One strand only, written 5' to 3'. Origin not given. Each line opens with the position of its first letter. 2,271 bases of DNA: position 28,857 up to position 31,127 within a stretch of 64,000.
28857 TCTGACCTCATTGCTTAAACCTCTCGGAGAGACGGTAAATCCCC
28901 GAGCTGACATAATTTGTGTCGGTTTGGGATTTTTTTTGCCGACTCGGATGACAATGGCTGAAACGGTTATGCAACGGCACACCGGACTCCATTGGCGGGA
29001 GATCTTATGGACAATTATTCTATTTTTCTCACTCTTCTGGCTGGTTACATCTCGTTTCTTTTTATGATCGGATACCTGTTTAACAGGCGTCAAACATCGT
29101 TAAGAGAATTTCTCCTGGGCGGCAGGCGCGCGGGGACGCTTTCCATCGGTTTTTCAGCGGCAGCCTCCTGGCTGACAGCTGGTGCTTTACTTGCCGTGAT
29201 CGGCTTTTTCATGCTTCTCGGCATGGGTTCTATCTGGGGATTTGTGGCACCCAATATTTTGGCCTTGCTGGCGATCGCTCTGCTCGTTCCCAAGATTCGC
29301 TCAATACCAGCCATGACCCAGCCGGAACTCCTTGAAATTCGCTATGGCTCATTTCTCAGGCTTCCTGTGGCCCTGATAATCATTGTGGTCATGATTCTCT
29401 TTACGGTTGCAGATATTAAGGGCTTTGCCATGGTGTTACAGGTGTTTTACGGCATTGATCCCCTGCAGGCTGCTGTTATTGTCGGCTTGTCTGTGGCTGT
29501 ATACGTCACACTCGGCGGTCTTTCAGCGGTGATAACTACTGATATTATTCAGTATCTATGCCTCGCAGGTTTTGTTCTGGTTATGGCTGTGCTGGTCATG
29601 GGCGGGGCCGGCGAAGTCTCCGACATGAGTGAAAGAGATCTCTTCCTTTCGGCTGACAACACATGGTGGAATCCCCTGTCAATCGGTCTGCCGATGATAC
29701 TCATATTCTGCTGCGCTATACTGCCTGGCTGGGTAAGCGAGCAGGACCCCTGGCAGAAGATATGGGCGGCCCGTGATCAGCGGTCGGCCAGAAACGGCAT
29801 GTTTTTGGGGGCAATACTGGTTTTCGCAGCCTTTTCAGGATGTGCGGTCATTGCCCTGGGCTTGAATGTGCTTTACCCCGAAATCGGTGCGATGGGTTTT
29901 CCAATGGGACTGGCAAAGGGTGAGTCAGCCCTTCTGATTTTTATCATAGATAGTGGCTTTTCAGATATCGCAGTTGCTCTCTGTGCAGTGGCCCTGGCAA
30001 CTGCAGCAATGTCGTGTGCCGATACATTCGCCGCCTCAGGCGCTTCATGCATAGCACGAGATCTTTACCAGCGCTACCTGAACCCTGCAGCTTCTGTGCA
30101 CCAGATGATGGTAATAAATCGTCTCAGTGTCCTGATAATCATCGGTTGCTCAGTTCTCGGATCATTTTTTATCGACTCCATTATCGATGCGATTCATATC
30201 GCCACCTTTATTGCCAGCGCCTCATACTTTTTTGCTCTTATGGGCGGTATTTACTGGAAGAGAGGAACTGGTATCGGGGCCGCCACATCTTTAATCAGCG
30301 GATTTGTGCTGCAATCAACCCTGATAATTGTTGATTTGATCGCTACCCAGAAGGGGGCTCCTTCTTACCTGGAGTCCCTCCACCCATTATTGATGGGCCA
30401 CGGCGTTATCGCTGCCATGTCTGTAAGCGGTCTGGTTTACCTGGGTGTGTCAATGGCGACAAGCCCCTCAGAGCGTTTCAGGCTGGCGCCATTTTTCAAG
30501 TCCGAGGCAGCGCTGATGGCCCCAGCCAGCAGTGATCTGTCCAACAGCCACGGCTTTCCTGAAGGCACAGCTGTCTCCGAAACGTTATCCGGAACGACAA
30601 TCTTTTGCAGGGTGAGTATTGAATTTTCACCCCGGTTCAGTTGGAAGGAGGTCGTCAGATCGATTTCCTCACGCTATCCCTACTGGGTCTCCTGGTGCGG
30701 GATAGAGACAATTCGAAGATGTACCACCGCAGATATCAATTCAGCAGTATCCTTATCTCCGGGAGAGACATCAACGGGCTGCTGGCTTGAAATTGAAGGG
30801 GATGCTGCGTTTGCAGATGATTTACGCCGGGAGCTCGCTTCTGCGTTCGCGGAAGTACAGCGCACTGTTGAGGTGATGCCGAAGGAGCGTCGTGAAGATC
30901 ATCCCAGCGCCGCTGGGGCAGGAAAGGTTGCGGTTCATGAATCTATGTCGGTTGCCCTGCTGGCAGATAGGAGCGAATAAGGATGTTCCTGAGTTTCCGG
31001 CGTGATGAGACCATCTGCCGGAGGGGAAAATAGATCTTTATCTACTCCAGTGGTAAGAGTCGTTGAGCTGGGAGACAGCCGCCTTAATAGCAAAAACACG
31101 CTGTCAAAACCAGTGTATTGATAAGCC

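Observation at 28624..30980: Cobalamin riboswitch with its own terminator controls a sodium:solute-symporter-family gene (candidate new B12-responsive transporter)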

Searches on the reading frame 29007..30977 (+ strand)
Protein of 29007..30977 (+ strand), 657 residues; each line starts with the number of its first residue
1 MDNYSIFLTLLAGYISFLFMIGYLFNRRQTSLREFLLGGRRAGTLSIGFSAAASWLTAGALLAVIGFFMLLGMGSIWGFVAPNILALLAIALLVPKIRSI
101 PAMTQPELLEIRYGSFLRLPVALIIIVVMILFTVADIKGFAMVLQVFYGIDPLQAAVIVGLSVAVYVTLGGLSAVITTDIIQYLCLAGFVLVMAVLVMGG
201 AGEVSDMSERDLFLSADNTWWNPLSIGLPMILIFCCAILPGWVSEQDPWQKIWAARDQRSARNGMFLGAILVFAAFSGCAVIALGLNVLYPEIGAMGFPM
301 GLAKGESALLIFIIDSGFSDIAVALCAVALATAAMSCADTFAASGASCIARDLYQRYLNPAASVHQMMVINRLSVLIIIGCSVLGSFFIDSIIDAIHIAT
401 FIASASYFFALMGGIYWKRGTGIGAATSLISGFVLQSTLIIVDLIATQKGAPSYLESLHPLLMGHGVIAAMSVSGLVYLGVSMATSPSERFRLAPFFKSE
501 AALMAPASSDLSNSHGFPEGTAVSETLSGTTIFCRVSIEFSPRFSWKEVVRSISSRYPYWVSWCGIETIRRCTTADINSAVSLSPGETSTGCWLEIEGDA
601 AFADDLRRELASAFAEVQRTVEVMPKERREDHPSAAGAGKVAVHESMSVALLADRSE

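Call 7: search_protein_families(library=pfam, proteins=[window:29007-30977:+], max_evalue=0.01)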
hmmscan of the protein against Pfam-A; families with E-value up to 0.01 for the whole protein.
window:29007-30977:+ (657 aa): 1 family
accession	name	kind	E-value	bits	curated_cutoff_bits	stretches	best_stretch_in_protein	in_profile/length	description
PF00474.23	SSF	-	4e-26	92.3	22.8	1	35-432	1-406/406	Sodium:solute symporter family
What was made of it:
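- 29007..30461 (+): SSS/LeuT-fold permease core (aa 1 to about 485) of the 657-aa protein. PF00474 92.3 bits (call 7).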

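Call 9: find_homologous_proteins(query=window:29007-30977:+)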
Query window:29007-30977:+ (657 aa): 517 proteins with E <= 0.001 among 8000 candidates; the best 120 are listed.
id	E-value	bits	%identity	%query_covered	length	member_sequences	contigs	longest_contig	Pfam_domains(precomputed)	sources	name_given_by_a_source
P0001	0.0e+0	1302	91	100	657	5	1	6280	PF00474.24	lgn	-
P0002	0.0e+0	1240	87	100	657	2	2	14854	PF00474.24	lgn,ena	-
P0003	0.0e+0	1204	83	100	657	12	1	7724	PF00474.24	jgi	-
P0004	0.0e+0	1051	73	100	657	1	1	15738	PF00474.24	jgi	-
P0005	8.8e-266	902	66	96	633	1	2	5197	PF00474.24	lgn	-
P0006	6.0e-265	899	67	95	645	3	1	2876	PF00474.24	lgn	-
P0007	2.7e-262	890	64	96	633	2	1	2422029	PF00474.24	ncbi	-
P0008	1.5e-261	888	65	94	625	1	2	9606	PF00474.24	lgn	-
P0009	5.5e-261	886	65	95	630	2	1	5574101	PF00474.24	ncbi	ncbi:sodium:solute symporter family protein [Desulforhopalus sp. 52FAK]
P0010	1.0e-260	885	64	95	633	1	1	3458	PF00474.24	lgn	-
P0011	5.5e-260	882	65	95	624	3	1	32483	PF00474.24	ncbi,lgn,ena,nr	ncbi:MAG: sodium:proline symporter [Desulfotalea sp.]|nr:MAG: sodium:proline symporter [Desulfotalea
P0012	6.2e-260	882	64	94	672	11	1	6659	PF00474.24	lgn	-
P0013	3.4e-259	880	65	95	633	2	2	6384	PF00474.24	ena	-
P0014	6.6e-259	879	63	96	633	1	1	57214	PF00474.24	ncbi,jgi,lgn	ncbi:MAG: SSS family solute:Na+ symporter [Desulforhopalus sp.]|jgi:SSS family solute:Na+ symporter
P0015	6.7e-258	876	87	71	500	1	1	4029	PF00474.24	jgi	jgi:SSS family solute:Na+ symporter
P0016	4.4e-256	870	63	95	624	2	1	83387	PF00474.24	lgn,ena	-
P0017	9.6e-256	868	65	95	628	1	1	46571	PF00474.24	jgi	-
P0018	6.3e-255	866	63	95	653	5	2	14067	PF00474.24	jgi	jgi:SSS family solute:Na+ symporter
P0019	3.2e-251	854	63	95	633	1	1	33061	PF00474.24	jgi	jgi:SSS family solute:Na+ symporter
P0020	1.5e-250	851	63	95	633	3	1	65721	PF00474.24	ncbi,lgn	-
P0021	1.5e-250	851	65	94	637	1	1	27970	PF00474.24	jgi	-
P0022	2.4e-250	851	63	95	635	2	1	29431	PF00474.24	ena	-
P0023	7.1e-250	849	60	95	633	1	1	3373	PF00474.24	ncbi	-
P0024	2.5e-249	847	61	96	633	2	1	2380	PF00474.24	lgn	-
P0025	1.3e-247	842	61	95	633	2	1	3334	PF00474.24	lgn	-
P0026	3.6e-247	840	61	95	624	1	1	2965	PF00474.24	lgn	-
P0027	5.5e-247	840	63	95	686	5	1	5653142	PF00474.24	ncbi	-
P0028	4.4e-246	837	63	95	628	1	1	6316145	PF00474.24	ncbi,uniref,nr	ncbi:sodium:solute symporter [Desulfopila sp. IMCC35008]|uniref:sodium:solute symporter family prote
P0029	5.4e-245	833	61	97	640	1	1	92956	PF00474.24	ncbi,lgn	ncbi:MAG: sodium:solute symporter [Desulfopila sp.]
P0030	1.7e-244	831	63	94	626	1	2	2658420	PF00474.24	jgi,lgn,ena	-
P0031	2.5e-236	804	59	96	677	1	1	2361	PF00474.24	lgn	-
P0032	2.6e-236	804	63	94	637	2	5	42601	PF00474.24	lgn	-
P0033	7.2e-236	803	59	97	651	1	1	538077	PF00474.24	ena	-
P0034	4.7e-235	800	59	96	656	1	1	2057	PF00474.24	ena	-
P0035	1.1e-234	799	59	96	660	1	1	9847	PF00474.24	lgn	-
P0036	2.3e-234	798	59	96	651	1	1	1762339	PF00474.24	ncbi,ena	-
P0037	3.2e-234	797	60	95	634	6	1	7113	PF00474.24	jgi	jgi:SSS family solute:Na+ symporter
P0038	4.3e-234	797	60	96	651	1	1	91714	PF00474.24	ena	-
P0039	4.6e-234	797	60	96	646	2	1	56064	PF00474.24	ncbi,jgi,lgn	ncbi:MAG: SSS family solute:Na+ symporter [Desulforhopalus sp.]|jgi:SSS family solute:Na+ symporter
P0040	1.2e-233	795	60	95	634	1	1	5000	PF00474.24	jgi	jgi:SSS family solute:Na+ symporter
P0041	3.0e-233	794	59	96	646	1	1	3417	PF00474.24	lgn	-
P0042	3.1e-233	794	59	96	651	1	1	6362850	PF00474.24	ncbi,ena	-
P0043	4.4e-233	794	60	93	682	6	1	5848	PF00474.24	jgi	-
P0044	4.8e-233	793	58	96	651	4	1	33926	PF00474.24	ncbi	-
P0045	9.6e-233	792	59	96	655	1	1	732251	PF00474.24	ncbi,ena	-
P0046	1.0e-232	792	58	97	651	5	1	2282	PF00474.24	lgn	-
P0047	1.1e-232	792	58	95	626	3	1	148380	PF00474.24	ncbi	-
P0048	1.5e-232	792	60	95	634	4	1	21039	PF00474.24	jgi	jgi:SSS family solute:Na+ symporter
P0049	1.6e-232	792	59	96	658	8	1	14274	PF00474.24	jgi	jgi:SSS family solute:Na+ symporter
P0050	2.6e-231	788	60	94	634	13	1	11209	PF00474.24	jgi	jgi:SSS family solute:Na+ symporter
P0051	7.7e-231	786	58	96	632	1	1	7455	PF00474.24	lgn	-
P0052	8.8e-231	786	58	96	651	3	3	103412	PF00474.24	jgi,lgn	-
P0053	9.0e-231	786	58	96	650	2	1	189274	PF00474.24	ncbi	ncbi:MAG: sodium:solute symporter family protein [Desulforhopalus sp.]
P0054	4.2e-230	784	58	95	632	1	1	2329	PF00474.24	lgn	-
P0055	4.3e-230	784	58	94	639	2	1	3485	PF00474.24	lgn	-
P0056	1.1e-229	782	57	97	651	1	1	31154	PF00474.24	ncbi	ncbi:MAG: sodium:solute symporter family protein [Desulforhopalus sp.]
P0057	1.2e-229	782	59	96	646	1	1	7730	PF00474.24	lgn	-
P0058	1.4e-229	782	58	95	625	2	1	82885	PF00474.24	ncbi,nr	ncbi:MAG: sodium:solute symporter family protein [Desulfobacterium sp.]|nr:sodium:solute symporter f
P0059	2.0e-229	782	58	95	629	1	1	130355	PF00474.24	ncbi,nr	ncbi:MAG: sodium:solute symporter family protein [Desulfobacteraceae bacterium]|nr:sodium:solute sym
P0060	6.8e-228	776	58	96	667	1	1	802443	PF00474.24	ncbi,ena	-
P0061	2.3e-227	775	58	95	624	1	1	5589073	PF00474.24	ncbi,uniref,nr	ncbi:sodium/solute symporter family protein [Desulforapulum autotrophicum HRM2]|uniref:Sodium/solute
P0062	1.5e-226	772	58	95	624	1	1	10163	PF00474.24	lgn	-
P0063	1.8e-225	768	59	93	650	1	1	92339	PF00474.24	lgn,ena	-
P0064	5.0e-225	767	58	96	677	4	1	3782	PF00474.24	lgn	-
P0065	2.1e-224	765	57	95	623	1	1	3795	PF00474.24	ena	-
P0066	3.7e-224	764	58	95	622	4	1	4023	PF00474.24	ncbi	-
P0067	4.4e-224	764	58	95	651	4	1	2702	PF00474.24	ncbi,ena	-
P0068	4.8e-223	760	61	87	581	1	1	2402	PF00474.24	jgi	-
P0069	9.9e-222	756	57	96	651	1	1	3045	PF00474.24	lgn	-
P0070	1.9e-221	755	55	95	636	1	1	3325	PF00474.24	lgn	-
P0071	3.9e-221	754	56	94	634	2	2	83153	PF00474.24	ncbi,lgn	-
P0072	4.2e-221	754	57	95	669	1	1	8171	PF00474.24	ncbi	-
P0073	5.3e-221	754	57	95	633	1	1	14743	PF00474.24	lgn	-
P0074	1.4e-219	749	57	95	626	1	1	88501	PF00474.24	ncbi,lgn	-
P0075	7.1e-218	743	68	77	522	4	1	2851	PF00474.24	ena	-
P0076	8.3e-218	743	56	97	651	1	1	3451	PF00474.24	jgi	-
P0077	9.3e-217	740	57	95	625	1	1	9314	PF00474.24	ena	-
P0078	6.0e-216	737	68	76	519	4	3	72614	PF00474.24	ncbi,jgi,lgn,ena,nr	ncbi:MAG: sodium:solute symporter family protein [Proteobacteria bacterium]|nr:sodium:solute symport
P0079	1.1e-215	736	67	79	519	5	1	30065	PF00474.24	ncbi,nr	ncbi:MAG: sodium:solute symporter family protein [Proteobacteria bacterium]|nr:sodium:solute symport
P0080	2.2e-215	735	66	78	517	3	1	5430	PF00474.24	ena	-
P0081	5.0e-215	734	67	76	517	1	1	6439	PF00474.24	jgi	jgi:SSS family solute:Na+ symporter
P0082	5.7e-214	730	57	94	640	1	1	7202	PF00474.24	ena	-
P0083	1.2e-213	729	66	78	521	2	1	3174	PF00474.24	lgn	-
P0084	1.3e-213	729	66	78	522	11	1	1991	PF00474.24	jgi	jgi:SSS family solute:Na+ symporter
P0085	1.6e-213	729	58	94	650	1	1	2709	PF00474.24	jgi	-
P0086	3.3e-213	728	68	76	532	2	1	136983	PF00474.24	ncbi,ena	-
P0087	3.6e-213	728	67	77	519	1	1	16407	PF00474.24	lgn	-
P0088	3.8e-213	728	68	76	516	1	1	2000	PF00474.24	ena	-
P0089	7.5e-213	727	68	76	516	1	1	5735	PF00474.24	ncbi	-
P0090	8.2e-213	727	56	96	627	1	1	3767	PF00474.24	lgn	-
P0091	7.0e-212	724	67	76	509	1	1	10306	PF00474.24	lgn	-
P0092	1.5e-211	722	67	76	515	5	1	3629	PF00474.24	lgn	-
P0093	1.8e-211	722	54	95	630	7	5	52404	PF00474.24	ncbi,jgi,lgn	jgi:SSS family solute:Na+ symporter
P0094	1.8e-211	722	68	76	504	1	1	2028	PF00474.24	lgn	-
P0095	3.2e-211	721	67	76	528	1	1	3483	PF00474.24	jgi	jgi:solute:Na+ symporter, SSS family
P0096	8.7e-211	720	67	76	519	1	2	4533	PF00474.24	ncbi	-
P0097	1.1e-210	720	67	76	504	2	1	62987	PF00474.24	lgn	-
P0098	1.3e-210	719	66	76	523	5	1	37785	PF00474.24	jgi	jgi:solute:Na+ symporter, SSS family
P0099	2.0e-210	719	64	81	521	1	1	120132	PF00474.24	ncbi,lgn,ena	-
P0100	2.6e-210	718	67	76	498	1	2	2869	PF00474.24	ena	-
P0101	2.9e-209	715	54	96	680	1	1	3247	PF00474.24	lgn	-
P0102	2.9e-209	715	64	79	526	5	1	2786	PF00474.24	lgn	-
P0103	3.0e-209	715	66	76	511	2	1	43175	PF00474.24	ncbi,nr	ncbi:MAG: sodium:solute symporter family protein [Desulfobacterales bacterium]|nr:sodium:solute symp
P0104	5.7e-209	714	53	96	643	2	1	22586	PF00474.24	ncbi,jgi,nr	ncbi:MAG: sodium:solute symporter family protein [ANME-2 cluster archaeon]|nr:sodium:solute symporte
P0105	8.0e-209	713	56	95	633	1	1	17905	PF00474.24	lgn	-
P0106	1.4e-208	713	66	78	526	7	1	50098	PF00474.24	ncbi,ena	-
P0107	2.0e-208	712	53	96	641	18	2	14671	PF00474.24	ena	-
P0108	2.6e-208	712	56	97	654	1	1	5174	PF00474.24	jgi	-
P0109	2.7e-208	712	54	96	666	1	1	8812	PF00474.24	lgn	-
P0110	3.1e-208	712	66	76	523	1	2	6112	PF00474.24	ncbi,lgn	-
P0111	4.3e-208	711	54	95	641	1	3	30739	PF00474.24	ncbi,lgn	ncbi:MAG: sodium:solute symporter family protein [Methanosarcinaceae archaeon]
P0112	6.0e-208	711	66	76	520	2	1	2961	PF00474.24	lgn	-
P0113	6.4e-208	710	55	94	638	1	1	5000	PF00474.24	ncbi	ncbi:MAG: sodium:solute symporter family protein [Methanosarcinaceae archaeon]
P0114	7.4e-208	710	66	76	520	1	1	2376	PF00474.24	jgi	-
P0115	1.0e-207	710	64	79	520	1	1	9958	PF00474.24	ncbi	-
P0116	1.5e-207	709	64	78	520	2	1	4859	PF00474.24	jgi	-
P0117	2.1e-207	709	67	73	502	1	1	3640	PF00474.24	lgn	-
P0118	2.1e-207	709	66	76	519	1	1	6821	PF00474.24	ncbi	-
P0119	3.5e-207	708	54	95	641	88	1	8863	PF00474.24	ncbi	-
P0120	4.8e-207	708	65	76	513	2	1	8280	PF00474.24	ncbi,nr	ncbi:MAG: sodium:solute symporter family protein [Desulfobacterales bacterium]|nr:sodium:solute symp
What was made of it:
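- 29007..30980 (+): Whole coding sequence including the stop codon. 91-73% identical full-length homologues P0001-P0004 (call 9).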

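Call 10: search_protein_families(library=ncbifam, proteins=[window:29007-30977:+], max_evalue=0.1)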
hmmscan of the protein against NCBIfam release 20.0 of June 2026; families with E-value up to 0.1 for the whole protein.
window:29007-30977:+ (657 aa): 9 families
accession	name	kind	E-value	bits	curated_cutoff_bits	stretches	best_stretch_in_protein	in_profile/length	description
TIGR00813.1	sss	superfamily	2e-35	122.7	184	1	35-432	1-411/411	sodium/solute symporter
TIGR03648.1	Na_symport_lg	subfamily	1.1e-26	93.4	320.75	2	15-196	9-189/547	VC_2705 family sodium/solute symporter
TIGR02121.1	Na_Pro_sym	equivalog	6.8e-23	81.1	515.5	1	9-435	5-433/488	sodium/proline symporter PutP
TIGR02119.1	panF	equivalog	2.2e-16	59.9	328.05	1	12-439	8-437/471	sodium/pantothenate symporter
NF006903.2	PRK09395.1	subfamily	2e-11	43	750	1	10-442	40-481/552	cation/acetate symporter ActP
NF009135.0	PRK12488.1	subfamily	3.1e-10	39.2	850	1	12-442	39-478/549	cation/acetate symporter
NF058657.1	MncbAcdTpMctC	equivalog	1.2e-09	37.2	670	1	6-446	7-457/527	monocarboxylic acid transporter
NF011948.0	PRK15419.1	equivalog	3.2e-05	23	955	1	11-434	11-439/502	sodium/proline symporter PutP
TIGR02711.1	symport_actP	equivalog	0.00079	18.3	1099.25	1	14-442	41-475/549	cation/acetate symporter ActP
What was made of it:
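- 29007..30461 (+): Below the cut-off of every NCBIfam SSS model that matched (call 10).
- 30573..30896 (+): C-terminal cytoplasmic-type soluble domain (aa 523-630, strand-strand-helix-strand-strand-strand-helix), function unknown. No Pfam or NCBIfam hit (calls 7, 10).
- On Named SSS subfamilies (PutP, PanF, ActP, MctC, VC_2705 family; NCBIfam): Even superfamily TIGR00813 scores 122.7 against 184 (call 10).
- Closest known: Characterised SSS. Different: Below the trusted cut-off of every NCBIfam SSS model that matched, including the TIGR00813 superfamily model (122.7 against 184; call 10).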

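Call 12: find_related_loci(query=window:29007-30977:+, collection=genome_contigs, flank=5000)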
Query window:29007-30977:+ (657 aa) in genome_contigs; peptide patterns used: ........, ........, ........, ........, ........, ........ (x = any residue, [..] = any of these).
170 stretches matched a pattern; 132 encode a relative of the query (tblastn E <= 1e-3); the best 80 are kept; 80 distinct loci.
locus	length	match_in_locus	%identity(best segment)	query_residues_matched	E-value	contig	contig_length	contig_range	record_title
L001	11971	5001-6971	75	1-657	0e+0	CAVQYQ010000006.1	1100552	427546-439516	MAG: uncultured delta proteobacterium isolate MFD03804.bin.1.183 genome assembly, contig: contig_31585, whole genome sho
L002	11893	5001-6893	63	1-631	0e+0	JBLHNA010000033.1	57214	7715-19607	MAG: Desulforhopalus sp. isolate 3300055726_99 Ga0535650_0000469, whole genome shotgun sequence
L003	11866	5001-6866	63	1-622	0e+0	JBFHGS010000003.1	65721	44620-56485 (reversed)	MAG: Desulfopila sp. isolate Mix_sand07.2021.05.G.161 k141_1050513_length_65721_cov_118.1188, whole genome shotgun seque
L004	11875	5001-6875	65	1-625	0e+0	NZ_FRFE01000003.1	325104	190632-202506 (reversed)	Desulfopila aestuarii DSM 18488, whole genome shotgun sequence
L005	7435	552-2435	59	1-623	0e+0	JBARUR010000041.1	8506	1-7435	MAG: Desulforhopalus sp. isolate MFD12129_ilm_asm_bin8 k127_101084, whole genome shotgun sequence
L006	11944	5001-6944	58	1-628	0e+0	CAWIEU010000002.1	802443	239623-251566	MAG: uncultured delta proteobacterium isolate MFD01721.bin.2.25 genome assembly, contig: contig_1577, whole genome shotg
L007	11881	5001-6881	58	1-622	0e+0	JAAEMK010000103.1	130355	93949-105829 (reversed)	MAG: Desulfobacteraceae bacterium isolate Bse_4 BseG_CONTIG222125, whole genome shotgun sequence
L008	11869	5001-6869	58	1-622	0e+0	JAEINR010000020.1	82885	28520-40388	MAG: Desulfobacterium sp. isolate MAG9 NODE_296_length_82885_cov_10.304198, whole genome shotgun sequence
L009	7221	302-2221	61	1-640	0e+0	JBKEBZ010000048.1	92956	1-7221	MAG: Desulfopila sp. isolate VLC_059 c_000000047140, whole genome shotgun sequence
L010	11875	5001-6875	58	1-622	0e+0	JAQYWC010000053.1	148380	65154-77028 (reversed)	MAG: Desulfobacterium sp. isolate Pec_A4_megahit_bin17 Pec_A4_megahit_bin17_c_000000265956, whole genome shotgun sequenc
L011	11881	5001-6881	64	1-627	0e+0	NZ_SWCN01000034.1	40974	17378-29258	Desulforhopalus sp. IMCC35007 NODE_34_length_40974_cov_74.255294, whole genome shotgun sequence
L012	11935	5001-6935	63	1-641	0e+0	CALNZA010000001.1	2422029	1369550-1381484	MAG: Desulfocapsaceae bacterium isolate LOGT_bin.0118 genome assembly, contig: contig_12850, whole genome shotgun sequen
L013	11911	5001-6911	59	1-631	0e+0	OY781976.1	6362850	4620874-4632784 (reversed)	MAG: uncultured Desulforhopalus sp. isolate bb11d97f-aff7-40c5-8ccb-5babbf234ee9 genome assembly, chromosome: 1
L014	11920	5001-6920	59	1-632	0e+0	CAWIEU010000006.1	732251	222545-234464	MAG: uncultured delta proteobacterium isolate MFD01721.bin.2.25 genome assembly, contig: contig_48646, whole genome shot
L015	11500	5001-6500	68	1-500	0e+0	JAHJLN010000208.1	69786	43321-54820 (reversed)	MAG: Proteobacteria bacterium isolate Old_saline.mb.139 Old_saline.mb.139_k141_590169, whole genome shotgun sequence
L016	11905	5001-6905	58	1-629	0e+0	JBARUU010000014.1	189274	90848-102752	MAG: Desulforhopalus sp. isolate MFD12129_ilm_asm_bin19 k127_52898, whole genome shotgun sequence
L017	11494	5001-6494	67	4-501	0e+0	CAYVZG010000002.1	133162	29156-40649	MAG TPA_asm: uncultured Desulfobacula sp. isolate binchicken_co141_614 genome assembly, contig: NODE_312_length_133162_c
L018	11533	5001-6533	66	1-511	0e+0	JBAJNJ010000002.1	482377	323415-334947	MAG: Desulfobacter sp. isolate MAG1-Ocu2016 MAG-Ocu-1-OculinaPatagonica-C2, whole genome shotgun sequence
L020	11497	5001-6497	66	1-499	0e+0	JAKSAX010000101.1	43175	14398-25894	MAG: Desulfobacterales bacterium isolate MAG.124 k141_11251063, whole genome shotgun sequence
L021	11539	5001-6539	67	1-518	0e+0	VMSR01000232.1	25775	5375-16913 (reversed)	MAG: Desulfobacula sp. isolate S2_67 k141_515985, whole genome shotgun sequence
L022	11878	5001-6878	53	1-622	0e+0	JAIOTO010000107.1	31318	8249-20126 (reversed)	MAG: Methanosarcinaceae archaeon isolate SMBSF72 bin_84_k127_745853, whole genome shotgun sequence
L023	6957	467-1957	65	1-497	0e+0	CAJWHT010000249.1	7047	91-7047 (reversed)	MAG TPA_asm: uncultured Desulfobacteraceae bacterium isolate ERR599032_bin.108_MetaBAT_v2.12.1_MAG genome assembly, cont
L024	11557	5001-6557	64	1-529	0e+0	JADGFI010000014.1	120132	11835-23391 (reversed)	MAG: Desulfobacteraceae bacterium isolate OB14 NODE_14_length_120132_cov_7.722419, whole genome shotgun sequence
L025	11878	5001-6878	53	1-622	0e+0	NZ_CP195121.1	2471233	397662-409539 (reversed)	Methanococcoides sp. FTZ1 chromosome, complete genome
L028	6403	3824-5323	65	1-500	0e+0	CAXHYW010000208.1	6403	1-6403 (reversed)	MAG TPA_asm: uncultured Desulfobacteraceae bacterium isolate SRR13485161_binner123_1 genome assembly, contig: ERZ1421221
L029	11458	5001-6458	66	16-501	0e+0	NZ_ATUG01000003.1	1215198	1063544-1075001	Desulfospira joergensenii DSM 10085 F608DRAFT_scaffold00003.3_C, whole genome shotgun sequence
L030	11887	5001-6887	52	1-621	0e+0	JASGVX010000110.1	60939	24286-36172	MAG: Methanobacteriota archaeon isolate MAG165_SZBP c_000000053645, whole genome shotgun sequence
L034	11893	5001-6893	51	1-624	0e+0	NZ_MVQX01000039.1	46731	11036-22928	MAG: Methanomethylovorans sp. PtaU1.Bin093 A4E24_contig000039, whole genome shotgun sequence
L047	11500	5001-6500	68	1-500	0e+0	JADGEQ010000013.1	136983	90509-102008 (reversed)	MAG: Desulfobacteraceae bacterium isolate BB40 NODE_100_length_136983_cov_8.024597, whole genome shotgun sequence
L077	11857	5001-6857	41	1-618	3e-128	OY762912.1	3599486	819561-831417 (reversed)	MAG: Methanothrix sp. isolate 80880379-7421-4bc7-b5fd-f9f5169ec620 genome assembly, chromosome: 1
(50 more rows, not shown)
